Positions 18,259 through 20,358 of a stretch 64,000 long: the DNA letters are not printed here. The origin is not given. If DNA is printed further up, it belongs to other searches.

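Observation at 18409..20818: Uncharacterised two-gene module (4TM protein + ~600-aa protein) between the integrase and the att site: candidate new defence/Abi system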

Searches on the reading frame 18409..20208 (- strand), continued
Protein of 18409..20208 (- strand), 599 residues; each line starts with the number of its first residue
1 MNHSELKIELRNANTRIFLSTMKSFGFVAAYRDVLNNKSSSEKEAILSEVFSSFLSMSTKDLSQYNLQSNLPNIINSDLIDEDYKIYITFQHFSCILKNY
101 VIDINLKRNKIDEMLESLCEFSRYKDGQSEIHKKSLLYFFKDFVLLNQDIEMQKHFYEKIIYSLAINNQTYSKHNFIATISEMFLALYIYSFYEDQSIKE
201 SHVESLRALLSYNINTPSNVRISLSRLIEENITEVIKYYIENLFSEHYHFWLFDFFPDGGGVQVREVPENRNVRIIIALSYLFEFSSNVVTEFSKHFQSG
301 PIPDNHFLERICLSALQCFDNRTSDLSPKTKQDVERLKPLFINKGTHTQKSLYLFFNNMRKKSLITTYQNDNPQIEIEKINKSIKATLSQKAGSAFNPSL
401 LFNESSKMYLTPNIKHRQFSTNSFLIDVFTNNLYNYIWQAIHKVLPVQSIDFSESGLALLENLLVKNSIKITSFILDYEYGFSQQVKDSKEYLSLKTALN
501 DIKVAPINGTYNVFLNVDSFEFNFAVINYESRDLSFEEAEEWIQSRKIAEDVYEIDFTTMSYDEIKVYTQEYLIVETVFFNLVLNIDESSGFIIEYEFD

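Call 55: fold_search(model_id=the predicted structure, library=pdb)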
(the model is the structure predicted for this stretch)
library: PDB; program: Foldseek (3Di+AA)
matches with E <= 10: 901; with E <= 0.001: 0
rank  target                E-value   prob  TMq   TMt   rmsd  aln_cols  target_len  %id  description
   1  8cwy_A                1.1e-03  1.00  0.28  0.35  15.6       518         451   12  Accurate computational design of genetically encoded 3D protein crystals (released 2023-11-01)
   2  4rv1_A                2.6e-03  0.85  0.14  0.18  18.4       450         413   10  Crystal Structure of Engineered Protein. Northeast Structural Genomics Consortium (NESG) Target OR497. (released 2014-12-10)
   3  6s9o_F                5.0e-03  0.92  0.17  0.24  15.6       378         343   13  Designed Armadillo Repeat protein internal Lock1 fused to target peptide KRKRKLKFKR (released 2020-02-19)
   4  4rv1_C                5.2e-03  0.95  0.18  0.24  17.5       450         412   12  Crystal Structure of Engineered Protein. Northeast Structural Genomics Consortium (NESG) Target OR497. (released 2014-12-10)
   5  5mfl_C                6.2e-03  0.93  0.17  0.26  15.6       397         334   14  Designed armadillo repeat protein (KR)5_GS10_YIIIM6AII (released 2017-09-13)
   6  5mfh_A                6.8e-03  0.97  0.19  0.33  14.2       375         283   12  Designed armadillo repeat protein YIIIM5AII in complex with peptide (RR)5 (released 2017-09-13)
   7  6s9o_D                9.3e-03  0.92  0.17  0.25  15.8       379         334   11  Designed Armadillo Repeat protein internal Lock1 fused to target peptide KRKRKLKFKR (released 2020-02-19)
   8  5mfc_C                1.3e-02  0.95  0.19  0.33  14.0       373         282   13  Designed armadillo repeat protein YIIIM5AII in complex with (KR)4-GFP (released 2017-07-19)
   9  5mfe_B                1.3e-02  0.92  0.18  0.29  14.2       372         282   13  Designed armadillo repeat protein YIIIM5AII in complex with (RR)4 peptide (released 2017-09-13)
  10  9g33_UJ               1.3e-02  0.77  0.16  0.07  22.4       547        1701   12  Stalled 90S - Utp23-Krr1-deltaC3 (released 2025-06-18)
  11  6sa8_A                1.3e-02  0.85  0.17  0.16  17.5       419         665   10  ring-like DARPin-Armadillo fusion H83_D01 (released 2019-11-20)
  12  9og9                  1.5e-02  0.47  0.16  0.13  19.9       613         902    9  Cryo-EM structure of human full-length XPO1 (unliganded) (released 2025-11-26)
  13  4u1d_B                1.9e-02  0.91  0.21  0.26  18.7       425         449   10  Structure of the PCI domain of translation initiation factor eIF3a (released 2014-09-10)
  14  7sqc_D0               1.9e-02  0.84  0.18  0.22  16.6       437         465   12  Ciliary C1 central pair apparatus isolated from Chlamydomonas reinhardtii (released 2022-04-13)
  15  6fyx_o                2.1e-02  0.87  0.21  0.22  15.5       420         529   13  Structure of a partial yeast 48S preinitiation complex with eIF5 N-terminal domain (model C1) (released 2018-12-05)
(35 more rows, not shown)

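Call 56: predict_structure(alignment_id=A5)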
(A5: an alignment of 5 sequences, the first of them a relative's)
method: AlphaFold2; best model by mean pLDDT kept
length: 808 residues; sequences in the alignment: 5
mean_pLDDT: 67.0   pTM: 0.42
mean pLDDT of the five models: 67.0, 66.2, 64.7, 59.3, 58.7
residues with pLDDT >= 90: 4; 70-90: 370; 50-70: 333; < 50: 101
segments of 3 or more residues with pLDDT < 50: 1-8, 222-251, 422-430, 454-457, 462-471, 492-495, 570-583, 600-603, 685-687, 714-720
pLDDT, mean of each block of 10 residues (from residue 1): 40 73 72 54 77 75 67 77 70 75 79 78 79 75 80 77 78 75 67 73 61 60 40 45 42 55 67 58 68 82 83 82 86 80 87 77 80 74 81 74 62 66 42 59 70 54 41 61 67 55 66 67 57 59 60 59 56 32 52 63 53 56 64 67 66 71 84 75 53 80 82 48 59 70 82 84 83 86 74 60 60
secondary structure, 60 per line:
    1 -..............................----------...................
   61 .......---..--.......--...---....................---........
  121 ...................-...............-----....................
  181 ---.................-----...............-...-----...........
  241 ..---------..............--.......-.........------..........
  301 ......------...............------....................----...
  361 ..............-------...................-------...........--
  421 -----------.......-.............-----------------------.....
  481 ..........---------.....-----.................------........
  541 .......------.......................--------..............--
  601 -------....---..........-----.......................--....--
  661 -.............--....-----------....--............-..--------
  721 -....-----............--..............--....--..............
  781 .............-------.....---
elements in order (helices of 4 or more, strands of 3 or more residues): H2-31 H42-67 H77-81 H90-109 H113-139 H141-155 H161-180 H184-200 H206-220 H230-242 H252-265 H268-274 H276-284 H291-306 H313-327 H334-353 H358-374 H382-400 H408-418 H432-438 H440-452 H476-490 H500-504 H510-526 H533-547 H554-576 H585-598 E608-611 E615-624 H630-652 E655-658 H662-674 E677-680 H692-695 H698-709 E722-725 E731-742 H745-755 E756-758 E761-764 E767-770 H771-781 E782-793 E801-805

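Call 58: search_solved_structures(query=A2, max_evalue=10)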
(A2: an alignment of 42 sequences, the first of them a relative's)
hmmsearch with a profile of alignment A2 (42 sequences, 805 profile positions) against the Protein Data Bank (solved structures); distinct sequences matched with E-value up to 10: 1.
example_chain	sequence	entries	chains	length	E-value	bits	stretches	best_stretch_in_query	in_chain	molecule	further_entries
6ugm_M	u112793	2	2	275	0.52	11.7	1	203-345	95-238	Histone-lysine N-methyltransferase, H3 lysine-4 specific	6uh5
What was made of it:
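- On RexAB / Sbash gp30-gp31: No PDB sequence hit with the family profile A2, made of fused relatives (call 58).
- Tried and rejected: PDB sequence profile search: nothing (call 58).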

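Call 59: find_related_loci(query=A6, collection=metagenome_contigs, flank=10000)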
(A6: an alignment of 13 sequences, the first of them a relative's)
Query A6 (803 aa) in metagenome_contigs; peptide patterns used: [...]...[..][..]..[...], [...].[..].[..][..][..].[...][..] (x = any residue, [..] = any of these).
256 stretches matched a pattern; 3 encode a relative of the query (tblastn E <= 1e-3); 3 distinct loci.
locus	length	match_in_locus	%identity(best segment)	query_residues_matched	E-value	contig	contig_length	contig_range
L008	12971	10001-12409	42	1-802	0e+0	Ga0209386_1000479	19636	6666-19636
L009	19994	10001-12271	32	36-796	3e-108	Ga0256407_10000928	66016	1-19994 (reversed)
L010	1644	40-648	32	603-803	5e-31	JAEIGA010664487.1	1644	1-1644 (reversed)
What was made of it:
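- Tried and rejected: The metagenome scan gave 3 loci (call 59).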

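Call 60: find_encoding_contigs(protein=P0003, flank=10000, max_places=4)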
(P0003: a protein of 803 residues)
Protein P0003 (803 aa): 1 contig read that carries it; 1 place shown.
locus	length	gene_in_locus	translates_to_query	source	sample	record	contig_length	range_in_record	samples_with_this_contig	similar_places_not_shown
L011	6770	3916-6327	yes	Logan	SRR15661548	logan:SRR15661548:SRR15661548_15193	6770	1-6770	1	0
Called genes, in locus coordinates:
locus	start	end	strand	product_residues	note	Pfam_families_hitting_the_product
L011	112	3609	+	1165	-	-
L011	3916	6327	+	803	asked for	-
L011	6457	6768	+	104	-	?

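Call 61: find_encoding_contigs(protein=P0102, flank=10000, max_places=6)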
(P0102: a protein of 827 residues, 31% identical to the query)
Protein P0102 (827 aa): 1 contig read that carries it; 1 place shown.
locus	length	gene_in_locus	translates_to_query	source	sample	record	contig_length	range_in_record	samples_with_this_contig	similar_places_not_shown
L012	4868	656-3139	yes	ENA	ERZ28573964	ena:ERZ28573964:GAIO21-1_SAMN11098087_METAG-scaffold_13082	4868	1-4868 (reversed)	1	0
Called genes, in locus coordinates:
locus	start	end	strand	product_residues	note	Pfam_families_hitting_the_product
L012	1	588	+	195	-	?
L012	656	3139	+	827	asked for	-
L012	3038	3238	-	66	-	-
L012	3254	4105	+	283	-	PF02498:Bro-N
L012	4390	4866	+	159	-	?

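Call 62: find_encoding_contigs(protein=P0101, flank=10000, max_places=4)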
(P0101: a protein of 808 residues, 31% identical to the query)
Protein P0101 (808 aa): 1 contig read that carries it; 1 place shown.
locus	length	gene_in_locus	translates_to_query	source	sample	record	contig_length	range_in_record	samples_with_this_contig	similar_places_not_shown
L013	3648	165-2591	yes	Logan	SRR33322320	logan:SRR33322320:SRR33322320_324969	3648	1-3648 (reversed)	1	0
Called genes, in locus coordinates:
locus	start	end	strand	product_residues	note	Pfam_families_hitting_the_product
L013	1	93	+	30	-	?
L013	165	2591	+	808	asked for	-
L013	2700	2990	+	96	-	PF04221:RelB (weak)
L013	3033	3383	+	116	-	PF18765:Polbeta, PF01909:NTP_transf_2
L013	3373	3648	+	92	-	?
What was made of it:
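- L013: RelB plus a nucleotidyltransferase (call 62).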

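Call 64: search_protein_families(library=pfam, proteins=[L009:1095-3500:+, L009:7382-9097:+, L009:12927-13652:+, L009:13668-14570:+, L009:14560-16086:+, L009:16086-19043:+, L008:8506-9918:+, L008:7524-8258:+, L011:112-3609:+, L012:19-588:+], max_evalue=0.001)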
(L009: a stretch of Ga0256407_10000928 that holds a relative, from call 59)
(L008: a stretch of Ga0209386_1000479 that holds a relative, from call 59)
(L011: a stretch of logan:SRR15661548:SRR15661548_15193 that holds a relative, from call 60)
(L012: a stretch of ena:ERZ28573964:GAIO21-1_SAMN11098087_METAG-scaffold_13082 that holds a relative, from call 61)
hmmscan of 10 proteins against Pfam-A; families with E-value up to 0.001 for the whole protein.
L009:1095-3500:+ (801 aa): 7 families
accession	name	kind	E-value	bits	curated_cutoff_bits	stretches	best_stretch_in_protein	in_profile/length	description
PF13191.12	AAA_16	-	4.4e-07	31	32.6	1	201-302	2-142/167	AAA ATPase domain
PF00931.28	NB-ARC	-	5.8e-06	26.2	23.5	1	205-328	2-138/248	NB-ARC domain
PF20703.3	nSTAND1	-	8.9e-06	26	27.1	1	199-385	14-216/379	Novel STAND NTPase 1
PF20720.3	nSTAND3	-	1.6e-05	25.1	27.2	1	210-286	9-91/155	Novel STAND NTPase 3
PF25201.1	nSTAND6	-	7e-05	23.3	27.7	1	203-246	3-46/148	Novel STAND NTPase 6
PF13401.12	AAA_22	-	9.1e-05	23.2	27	0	221-303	8-95/130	AAA domain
PF13604.12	AAA_30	-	0.00058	20.1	27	1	209-309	8-105/191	AAA domain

L009:7382-9097:+ (571 aa): 1 family
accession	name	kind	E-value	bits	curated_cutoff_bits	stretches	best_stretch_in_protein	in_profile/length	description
PF03389.21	MobA_MobL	-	6.9e-87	291.4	26.7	1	17-285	1-223/224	MobA/MobL family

L009:12927-13652:+ (241 aa): 1 family
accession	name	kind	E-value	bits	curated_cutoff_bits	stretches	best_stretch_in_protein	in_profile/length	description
PF00239.26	Resolvase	-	1.2e-30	106.9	23.3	1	40-183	2-144/145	Resolvase, N terminal domain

L009:13668-14570:+ (300 aa): 0 families

L009:14560-16086:+ (508 aa): 2 families
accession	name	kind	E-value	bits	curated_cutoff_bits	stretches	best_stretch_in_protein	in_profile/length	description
PF07669.17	Eco57I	-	4.8e-38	131.4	25.3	1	91-263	1-171/171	Eco57I restriction-modification methylase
PF02384.22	N6_Mtase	-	2.6e-06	27.5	20.4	0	24-117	26-104/311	N-6 DNA Methylase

L009:16086-19043:+ (985 aa): 3 families
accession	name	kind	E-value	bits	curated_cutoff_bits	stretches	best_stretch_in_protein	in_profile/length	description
PF10544.15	T5orf172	-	2.1e-08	35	20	1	18-110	2-97/101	T5orf172 domain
PF13455.12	MUG113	-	2.4e-05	25.3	22.3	1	33-110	2-70/73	Meiotically up-regulated gene 113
PF04851.21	ResIII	-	7.3e-05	23.2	22.5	1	127-292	2-150/164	Type III restriction enzyme, res subunit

L008:8506-9918:+ (470 aa): 1 family
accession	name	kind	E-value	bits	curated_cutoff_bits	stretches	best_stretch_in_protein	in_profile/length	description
PF23913.1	DUF7255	-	1.3e-49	168.3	27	1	298-449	1-156/156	Family of unknown function (DUF7255)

L008:7524-8258:+ (244 aa): 0 families

L011:112-3609:+ (1165 aa): 1 family
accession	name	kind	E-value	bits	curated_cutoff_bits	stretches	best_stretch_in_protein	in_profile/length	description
PF05729.18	NACHT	-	3.8e-05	24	26.7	1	315-433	8-143/167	NACHT domain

L012:19-588:+ (189 aa): 1 family
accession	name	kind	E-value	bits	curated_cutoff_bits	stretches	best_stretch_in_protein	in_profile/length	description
PF09848.15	SLFN-g3_helicase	-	3e-34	119.3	24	1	2-160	175-353/354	Schlafen group 3, DNA/RNA helicase domain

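Call 65: search_protein_families(library=padloc, proteins=[L009:1095-3500:+, L011:112-3609:+, L012:19-588:+, L008:8506-9918:+, L009:16086-19043:+, L009:14560-16086:+, L005:13058-14716:-, L005:14960-15391:-, L009:13668-14570:+], max_evalue=0.001)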
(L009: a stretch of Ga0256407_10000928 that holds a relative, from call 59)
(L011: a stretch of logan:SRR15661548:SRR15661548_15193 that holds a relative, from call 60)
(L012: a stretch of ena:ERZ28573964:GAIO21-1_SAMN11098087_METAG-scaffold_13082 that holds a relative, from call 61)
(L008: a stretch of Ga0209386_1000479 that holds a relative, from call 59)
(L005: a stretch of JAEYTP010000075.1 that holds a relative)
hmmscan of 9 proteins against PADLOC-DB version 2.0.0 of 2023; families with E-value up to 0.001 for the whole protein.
L009:1095-3500:+ (801 aa): 0 families

L011:112-3609:+ (1165 aa): 3 families
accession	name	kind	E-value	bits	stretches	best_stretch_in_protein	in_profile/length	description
PDLC04702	PDC-M54A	-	9.7e-09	31.2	1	3-81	11-94/1621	-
PDLC03848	LmuA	-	2.6e-08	32.6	1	6-144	9-135/373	-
PDLC04700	PDC-M54A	-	9.3e-05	17.5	1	4-81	2-85/1657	-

L012:19-588:+ (189 aa): 1 family
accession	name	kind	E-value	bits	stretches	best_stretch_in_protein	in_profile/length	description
PDLC05014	PDC-S41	-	2.3e-86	288.6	1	1-186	465-650/657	-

L008:8506-9918:+ (470 aa): 0 families

L009:16086-19043:+ (985 aa): 2 families
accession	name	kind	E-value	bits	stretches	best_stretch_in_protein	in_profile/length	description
PDLC03626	REase_MTase_IIG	-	2.5e-29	99.6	1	123-767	152-803/1359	Type IIG restriction enzyme-methyltransferase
PDLC05041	PDC-S57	-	1.3e-05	22.9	1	20-138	9-119/212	-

L009:14560-16086:+ (508 aa): 13 families
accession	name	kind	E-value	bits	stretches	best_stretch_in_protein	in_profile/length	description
PDLC03375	MTase_II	-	2.9e-41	140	1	181-500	9-345/348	Type II methyltransferase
PDLC03626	REase_MTase_IIG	-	4.2e-41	138.6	1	18-498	863-1354/1359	Type IIG restriction enzyme-methyltransferase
PDLC03338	MTase_II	-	5.2e-08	30.1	1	26-112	132-215/604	Type II methyltransferase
PDLC04134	mad2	-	7.3e-08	29.7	1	22-245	269-414/492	mads_2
PDLC03248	MTase_II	-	1.5e-07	28.6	0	24-72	10-54/521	Type II methyltransferase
PDLC03227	MTase_II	-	2.3e-06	24.8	1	167-287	116-248/494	Type II methyltransferase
PDLC02529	PglX|PglXI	-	3e-06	23.2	1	46-192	225-367/1189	PglX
PDLC03335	MTase_II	-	0.00012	18.9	0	23-126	79-175/607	Type II methyltransferase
PDLC03293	MTase_II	-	0.00063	16.6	0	11-71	4-60/427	Type II methyltransferase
PDLC02525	PglX|PglXI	-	0.00067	16.4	0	49-106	284-341/607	PglX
PDLC03719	oMTase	-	0.00082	16.5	0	181-197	111-127/387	orphan methyltransferase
PDLC03267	MTase_II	-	0.00087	16.3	0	180-192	104-116/539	Type II methyltransferase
PDLC03313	MTase_II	-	0.00097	15.8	0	23-74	22-74/563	Type II methyltransferase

L005:13058-14716:- (552 aa): 1 family
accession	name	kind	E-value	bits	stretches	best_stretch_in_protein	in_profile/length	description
PDLC05012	PDC-S39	-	0.00037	17.3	0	418-440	490-512/615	-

L005:14960-15391:- (143 aa): 0 families

L009:13668-14570:+ (300 aa): 4 families
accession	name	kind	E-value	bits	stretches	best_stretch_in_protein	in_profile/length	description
PDLC03313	MTase_II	-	1.5e-10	38.2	1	64-134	11-83/563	Type II methyltransferase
PDLC03598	REase_MTase_IIG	-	0.00012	18.1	1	100-210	361-470/912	Type IIG restriction enzyme-methyltransferase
PDLC03267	MTase_II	-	0.00015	18.8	1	68-124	8-59/539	Type II methyltransferase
PDLC04134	mad2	-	0.00019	18.4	1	75-170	270-333/492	mads_2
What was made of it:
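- L009: STAND NTPase, MobA/MobL, resolvase and a split type IIG R-M system (calls 64, 65). L012: PDC-S41 at 2.3e-86, plus Bro-N (calls 61, 65).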

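Call 70: fold_search(model_id=the predicted structure, library=viral)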
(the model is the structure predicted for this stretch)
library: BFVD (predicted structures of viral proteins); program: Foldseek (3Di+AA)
matches with E <= 10: 464; with E <= 0.001: 0
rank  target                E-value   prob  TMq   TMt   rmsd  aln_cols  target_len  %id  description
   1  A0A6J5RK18            5.2e-03  0.99  0.17  0.28  13.2       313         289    9  Major capsid protein Gp5 [uncultured Caudovirales phage]
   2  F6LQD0                7.2e-03  0.99  0.19  0.32  12.7       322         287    8  (no name in the UniProt tables at hand)
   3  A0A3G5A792            1.4e-02  0.60  0.17  0.22  22.4       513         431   15  Uncharacterized protein [Hyperionvirus sp.]
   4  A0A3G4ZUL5            1.5e-02  0.82  0.19  0.24  20.0       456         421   13  Uncharacterized protein [Edafosvirus sp.]
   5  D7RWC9                1.7e-02  1.00  0.20  0.31  10.3       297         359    9  (no name in the UniProt tables at hand)
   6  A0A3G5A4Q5            2.8e-02  0.33  0.13  0.12  21.1       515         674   13  Uncharacterized protein [Homavirus sp.]
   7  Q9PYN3                3.3e-02  0.75  0.19  0.12  13.9       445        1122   10  ORF163 [Xestia c-nigrum granulosis virus]
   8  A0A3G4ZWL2            3.8e-02  0.38  0.10  0.16  16.1       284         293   13  Uncharacterized protein [Edafosvirus sp.]
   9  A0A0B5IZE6            5.5e-02  0.15  0.10  0.11  20.4       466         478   11  Ankyrin repeat protein [Pandoravirus inopinatum]
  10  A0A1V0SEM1            5.5e-02  0.08  0.08  0.07  27.9       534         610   13  RING finger domain protein [Hokovirus HKV1]
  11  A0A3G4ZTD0            6.3e-02  0.47  0.12  0.21  17.6       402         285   10  HCP-like protein (Fragment) [Edafosvirus sp.]
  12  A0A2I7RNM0            8.2e-02  0.10  0.09  0.07  29.4       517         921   11  Coil containing protein [Vibrio phage 1.204.O._10N.222.46.F12]
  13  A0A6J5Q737            8.2e-02  0.08  0.08  0.07  45.0       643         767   12  Uncharacterized protein [uncultured Caudovirales phage]
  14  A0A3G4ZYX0            9.8e-02  0.18  0.13  0.10  19.3       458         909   11  Ankyrin repeat protein [Gaeavirus sp.]
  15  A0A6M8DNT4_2          1.1e-01  0.12  0.11  0.06  24.4       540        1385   12  (no name in the UniProt tables at hand)
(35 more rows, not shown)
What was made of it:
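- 18409..20208 (-): Gene for the 599-aa cytoplasmic half. Residues 1-~395 form an all-alpha HEAT/ARM-like solenoid and residues ~400-599 form an alpha/beta domain. It corresponds to residues ~210-800 of the fused family. Foldseek against PDB and BFVD gave nothing at E<=1e-3 (calls 55, 70).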

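Call 72: search_protein_families(library=pfam, proteins=[P0035, P0016, P0028, P0072, P0098, P0093, P0051, P0087, P0008, P0011], max_evalue=0.01)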
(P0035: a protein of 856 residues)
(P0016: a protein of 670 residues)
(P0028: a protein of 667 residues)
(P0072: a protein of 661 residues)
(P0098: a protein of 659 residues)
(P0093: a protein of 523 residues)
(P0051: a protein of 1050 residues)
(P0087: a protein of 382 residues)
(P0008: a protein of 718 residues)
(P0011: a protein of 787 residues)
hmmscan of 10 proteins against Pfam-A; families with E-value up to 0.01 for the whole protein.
P0035 (856 aa): 2 families
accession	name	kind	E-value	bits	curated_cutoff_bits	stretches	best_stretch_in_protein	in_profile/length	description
PF04055.27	Radical_SAM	-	2.2e-10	41.4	29.5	1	3-111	48-164/166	Radical SAM superfamily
PF13186.11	SPASM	-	0.0006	20.5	21.5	1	183-232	1-52/67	Iron-sulfur cluster-binding domain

P0016 (670 aa): 0 families

P0028 (667 aa): 0 families

P0072 (661 aa): 1 family
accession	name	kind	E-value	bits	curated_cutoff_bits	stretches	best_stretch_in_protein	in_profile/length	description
PF14764.12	SPG48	-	0.0016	19.3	25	1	156-246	18-105/118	AP-5 complex subunit, vesicle trafficking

P0098 (659 aa): 0 families

P0093 (523 aa): 0 families

P0051 (1050 aa): 0 families

P0087 (382 aa): 0 families

P0008 (718 aa): 0 families

P0011 (787 aa): 0 families

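Call 75: find_related_loci(query=A6, collection=viral_contigs, flank=10000)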
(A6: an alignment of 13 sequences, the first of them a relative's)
Query A6 (803 aa) in viral_contigs; peptide patterns used: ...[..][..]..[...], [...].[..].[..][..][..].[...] (x = any residue, [..] = any of these).
112 stretches matched a pattern, but none encodes a relative of the query by tblastn (E <= 1e-3).
